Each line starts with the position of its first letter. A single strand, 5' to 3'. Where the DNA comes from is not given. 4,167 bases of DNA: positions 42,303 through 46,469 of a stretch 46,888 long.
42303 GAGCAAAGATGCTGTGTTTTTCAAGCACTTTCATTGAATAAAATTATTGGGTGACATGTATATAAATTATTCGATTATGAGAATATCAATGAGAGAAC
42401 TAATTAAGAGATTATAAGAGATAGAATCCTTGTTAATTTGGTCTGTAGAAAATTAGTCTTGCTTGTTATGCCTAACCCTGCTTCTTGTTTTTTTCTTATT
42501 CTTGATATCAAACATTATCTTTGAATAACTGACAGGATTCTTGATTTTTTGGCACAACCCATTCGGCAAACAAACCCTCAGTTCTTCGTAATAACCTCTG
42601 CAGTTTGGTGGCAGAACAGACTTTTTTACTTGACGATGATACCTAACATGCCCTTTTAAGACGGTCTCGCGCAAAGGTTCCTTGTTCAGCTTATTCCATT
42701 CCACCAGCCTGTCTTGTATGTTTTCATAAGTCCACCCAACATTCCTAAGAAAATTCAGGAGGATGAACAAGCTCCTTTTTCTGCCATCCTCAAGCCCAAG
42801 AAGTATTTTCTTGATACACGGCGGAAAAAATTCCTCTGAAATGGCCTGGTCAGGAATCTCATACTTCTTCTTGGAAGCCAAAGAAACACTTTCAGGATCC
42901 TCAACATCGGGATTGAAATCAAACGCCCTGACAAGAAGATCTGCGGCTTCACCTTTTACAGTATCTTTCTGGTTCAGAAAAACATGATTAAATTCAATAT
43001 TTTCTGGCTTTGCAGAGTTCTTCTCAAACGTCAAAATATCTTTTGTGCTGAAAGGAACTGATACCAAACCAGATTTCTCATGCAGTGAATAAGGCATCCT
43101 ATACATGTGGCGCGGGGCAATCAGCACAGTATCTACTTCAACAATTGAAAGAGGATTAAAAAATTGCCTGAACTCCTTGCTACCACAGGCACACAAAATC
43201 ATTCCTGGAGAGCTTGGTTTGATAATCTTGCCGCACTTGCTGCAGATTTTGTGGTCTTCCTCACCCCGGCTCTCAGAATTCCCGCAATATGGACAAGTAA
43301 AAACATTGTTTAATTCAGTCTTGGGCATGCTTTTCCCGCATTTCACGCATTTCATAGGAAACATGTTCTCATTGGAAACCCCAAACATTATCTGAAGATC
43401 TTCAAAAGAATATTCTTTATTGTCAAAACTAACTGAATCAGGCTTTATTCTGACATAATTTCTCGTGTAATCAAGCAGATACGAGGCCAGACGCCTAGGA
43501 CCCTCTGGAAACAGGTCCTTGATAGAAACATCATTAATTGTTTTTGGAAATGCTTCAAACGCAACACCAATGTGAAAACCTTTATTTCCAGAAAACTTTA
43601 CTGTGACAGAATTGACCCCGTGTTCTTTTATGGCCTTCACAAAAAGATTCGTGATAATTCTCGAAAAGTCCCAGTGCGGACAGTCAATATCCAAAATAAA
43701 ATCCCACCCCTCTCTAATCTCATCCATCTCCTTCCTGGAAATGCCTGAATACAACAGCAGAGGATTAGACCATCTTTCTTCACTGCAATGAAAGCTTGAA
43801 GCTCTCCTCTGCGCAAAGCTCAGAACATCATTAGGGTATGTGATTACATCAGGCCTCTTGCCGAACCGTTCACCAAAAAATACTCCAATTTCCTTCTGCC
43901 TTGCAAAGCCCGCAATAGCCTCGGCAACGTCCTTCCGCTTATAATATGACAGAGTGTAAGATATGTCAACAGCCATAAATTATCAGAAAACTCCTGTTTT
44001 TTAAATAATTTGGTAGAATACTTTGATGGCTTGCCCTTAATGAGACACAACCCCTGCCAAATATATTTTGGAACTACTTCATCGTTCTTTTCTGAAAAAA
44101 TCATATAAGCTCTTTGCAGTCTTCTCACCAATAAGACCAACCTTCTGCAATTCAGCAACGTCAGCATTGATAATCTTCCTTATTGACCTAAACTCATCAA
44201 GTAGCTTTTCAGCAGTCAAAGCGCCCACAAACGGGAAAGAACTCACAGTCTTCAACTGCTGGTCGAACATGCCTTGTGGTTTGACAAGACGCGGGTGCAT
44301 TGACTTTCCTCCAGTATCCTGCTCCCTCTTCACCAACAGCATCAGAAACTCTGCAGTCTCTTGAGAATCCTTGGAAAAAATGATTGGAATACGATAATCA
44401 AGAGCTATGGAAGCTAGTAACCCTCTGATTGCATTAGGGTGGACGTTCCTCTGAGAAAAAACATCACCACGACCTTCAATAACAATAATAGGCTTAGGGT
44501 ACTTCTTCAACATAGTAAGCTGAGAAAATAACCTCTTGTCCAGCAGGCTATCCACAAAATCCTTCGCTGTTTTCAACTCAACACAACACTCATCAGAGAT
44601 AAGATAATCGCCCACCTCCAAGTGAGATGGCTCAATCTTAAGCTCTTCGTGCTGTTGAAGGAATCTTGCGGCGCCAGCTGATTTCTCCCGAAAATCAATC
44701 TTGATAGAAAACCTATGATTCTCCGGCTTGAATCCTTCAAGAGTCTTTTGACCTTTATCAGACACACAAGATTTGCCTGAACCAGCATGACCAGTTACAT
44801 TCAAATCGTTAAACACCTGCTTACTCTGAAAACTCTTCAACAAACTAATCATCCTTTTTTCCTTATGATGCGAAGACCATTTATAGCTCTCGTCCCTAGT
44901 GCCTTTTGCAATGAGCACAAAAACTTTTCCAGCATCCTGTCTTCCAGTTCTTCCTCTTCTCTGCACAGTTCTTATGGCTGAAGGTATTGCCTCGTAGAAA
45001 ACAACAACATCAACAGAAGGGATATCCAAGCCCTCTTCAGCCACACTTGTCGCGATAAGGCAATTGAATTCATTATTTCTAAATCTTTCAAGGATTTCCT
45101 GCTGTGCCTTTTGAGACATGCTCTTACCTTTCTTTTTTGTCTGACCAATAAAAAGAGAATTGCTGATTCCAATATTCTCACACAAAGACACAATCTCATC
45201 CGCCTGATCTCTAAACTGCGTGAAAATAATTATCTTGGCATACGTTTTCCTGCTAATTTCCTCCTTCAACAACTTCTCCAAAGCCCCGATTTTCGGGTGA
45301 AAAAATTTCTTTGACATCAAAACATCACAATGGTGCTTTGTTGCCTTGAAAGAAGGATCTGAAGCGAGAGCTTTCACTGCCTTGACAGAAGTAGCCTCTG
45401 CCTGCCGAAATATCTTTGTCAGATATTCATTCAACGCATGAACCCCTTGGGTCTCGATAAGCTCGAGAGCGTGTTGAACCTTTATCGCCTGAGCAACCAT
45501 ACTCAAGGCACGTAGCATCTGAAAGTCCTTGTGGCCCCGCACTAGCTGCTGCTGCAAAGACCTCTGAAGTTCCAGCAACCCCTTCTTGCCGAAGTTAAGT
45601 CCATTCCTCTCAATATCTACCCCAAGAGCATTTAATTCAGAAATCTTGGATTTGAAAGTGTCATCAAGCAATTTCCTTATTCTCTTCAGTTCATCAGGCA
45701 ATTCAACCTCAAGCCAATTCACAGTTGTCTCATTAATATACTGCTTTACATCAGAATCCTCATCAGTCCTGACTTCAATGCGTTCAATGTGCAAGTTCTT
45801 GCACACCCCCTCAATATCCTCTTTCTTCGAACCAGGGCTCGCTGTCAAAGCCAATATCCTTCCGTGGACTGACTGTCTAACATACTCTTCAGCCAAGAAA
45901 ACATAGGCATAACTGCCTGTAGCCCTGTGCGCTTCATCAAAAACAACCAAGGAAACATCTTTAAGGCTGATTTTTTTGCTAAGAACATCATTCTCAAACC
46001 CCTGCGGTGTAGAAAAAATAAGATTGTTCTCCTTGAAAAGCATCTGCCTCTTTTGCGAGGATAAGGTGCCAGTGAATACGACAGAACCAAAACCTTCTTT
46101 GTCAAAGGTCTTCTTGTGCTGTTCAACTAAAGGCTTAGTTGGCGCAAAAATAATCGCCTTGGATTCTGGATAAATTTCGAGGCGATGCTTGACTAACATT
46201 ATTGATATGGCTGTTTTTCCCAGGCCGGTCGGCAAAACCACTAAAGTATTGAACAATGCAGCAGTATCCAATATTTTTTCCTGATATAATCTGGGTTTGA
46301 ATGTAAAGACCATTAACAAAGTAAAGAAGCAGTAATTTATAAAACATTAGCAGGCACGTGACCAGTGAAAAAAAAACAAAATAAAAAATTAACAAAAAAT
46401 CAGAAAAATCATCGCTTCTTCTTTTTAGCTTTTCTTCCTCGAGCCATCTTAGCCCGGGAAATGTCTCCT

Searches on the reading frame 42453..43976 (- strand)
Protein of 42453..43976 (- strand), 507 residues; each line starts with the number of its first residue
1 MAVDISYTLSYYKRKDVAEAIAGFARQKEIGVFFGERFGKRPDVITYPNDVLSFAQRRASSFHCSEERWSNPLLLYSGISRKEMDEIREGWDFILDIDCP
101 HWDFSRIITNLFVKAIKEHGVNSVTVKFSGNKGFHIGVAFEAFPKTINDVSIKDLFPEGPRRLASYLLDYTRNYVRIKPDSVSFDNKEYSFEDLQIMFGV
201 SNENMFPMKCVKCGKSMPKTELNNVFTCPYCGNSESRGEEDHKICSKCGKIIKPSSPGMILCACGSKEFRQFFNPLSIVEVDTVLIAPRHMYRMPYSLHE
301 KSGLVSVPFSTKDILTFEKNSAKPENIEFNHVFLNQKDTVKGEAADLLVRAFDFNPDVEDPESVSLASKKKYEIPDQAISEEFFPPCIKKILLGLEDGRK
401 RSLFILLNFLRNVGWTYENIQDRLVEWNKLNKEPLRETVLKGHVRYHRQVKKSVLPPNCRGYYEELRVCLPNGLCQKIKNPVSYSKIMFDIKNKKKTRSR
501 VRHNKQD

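Call 37: search_protein_families(library=pfam, proteins=[window:42453-43976:-])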
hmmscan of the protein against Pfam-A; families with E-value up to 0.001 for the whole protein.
window:42453-43976:- (507 aa): 2 families
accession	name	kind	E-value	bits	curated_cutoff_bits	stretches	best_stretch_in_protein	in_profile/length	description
PF01896.25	DNA_primase_S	-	1.5e-07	32.4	26.8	1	102-310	21-162/163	DNA primase small subunit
PF04104.19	DNA_primase_lrg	-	2.6e-05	24.1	22.4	0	377-460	101-189/266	Eukaryotic and archaeal DNA primase, large subunit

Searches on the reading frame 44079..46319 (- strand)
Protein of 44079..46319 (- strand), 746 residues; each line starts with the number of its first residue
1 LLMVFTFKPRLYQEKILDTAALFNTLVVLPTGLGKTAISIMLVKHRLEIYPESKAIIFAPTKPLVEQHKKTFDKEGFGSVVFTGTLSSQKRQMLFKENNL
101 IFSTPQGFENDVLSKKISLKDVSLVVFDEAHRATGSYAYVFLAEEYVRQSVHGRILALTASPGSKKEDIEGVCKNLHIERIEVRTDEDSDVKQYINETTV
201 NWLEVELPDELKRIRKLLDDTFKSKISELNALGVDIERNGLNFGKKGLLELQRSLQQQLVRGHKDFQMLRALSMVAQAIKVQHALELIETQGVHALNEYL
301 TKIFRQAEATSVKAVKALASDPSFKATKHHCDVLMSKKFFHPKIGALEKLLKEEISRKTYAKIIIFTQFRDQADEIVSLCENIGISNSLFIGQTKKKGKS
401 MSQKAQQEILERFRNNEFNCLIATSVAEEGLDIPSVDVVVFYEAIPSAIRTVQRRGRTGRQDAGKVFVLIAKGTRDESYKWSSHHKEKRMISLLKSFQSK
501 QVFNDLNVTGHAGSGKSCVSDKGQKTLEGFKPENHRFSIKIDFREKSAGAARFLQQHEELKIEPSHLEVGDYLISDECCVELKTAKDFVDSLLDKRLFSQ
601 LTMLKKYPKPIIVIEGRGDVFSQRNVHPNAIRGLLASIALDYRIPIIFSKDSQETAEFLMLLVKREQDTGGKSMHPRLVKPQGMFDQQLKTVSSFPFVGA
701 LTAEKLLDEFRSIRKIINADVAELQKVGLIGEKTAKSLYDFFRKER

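Call 37: search_protein_families(library=pfam, proteins=[window:44079-46319:-])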
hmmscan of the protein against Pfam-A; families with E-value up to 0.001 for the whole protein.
window:44079-46319:- (746 aa): 10 families
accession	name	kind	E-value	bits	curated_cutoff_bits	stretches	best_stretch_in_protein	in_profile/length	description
PF02732.21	ERCC4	-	3.3e-30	105.2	24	1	541-660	1-138/140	ERCC4 domain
PF00271.37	Helicase_C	-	5.9e-29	101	23.5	1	348-460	7-108/110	Helicase conserved C-terminal domain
PF00270.35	DEAD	-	1.1e-20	74.5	26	1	13-167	4-165/167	DEAD/DEAH box helicase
PF21210.2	RNA_helicase_helical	-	1.6e-19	70.5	27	1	223-325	5-104/108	Putative ATP-dependent RNA helicase, helical bundle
PF04851.21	ResIII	-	3.8e-19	69.6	22.5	1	7-162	2-162/164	Type III restriction enzyme, res subunit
PF12826.13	HHH_2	-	5.2e-11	43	27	1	695-745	8-58/64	Helix-hairpin-helix motif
PF14520.12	HHH_5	-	5.7e-09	36.8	27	1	692-744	4-57/57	Helix-hairpin-helix domain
PF18766.7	SWI2_SNF2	-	2.7e-06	27.6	26.7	1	31-166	27-159/221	SWI2/SNF2 ATPase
PF22590.2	Cas3-like_C_2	-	3.1e-05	24.6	27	1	383-462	32-105/106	CRISPR-associated nuclease/helicase Cas3, C-terminal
PF16203.11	ERCC3_RAD25_C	-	0.00042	20.1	27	0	400-461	88-151/248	ERCC3/RAD25/XPB C-terminal helicase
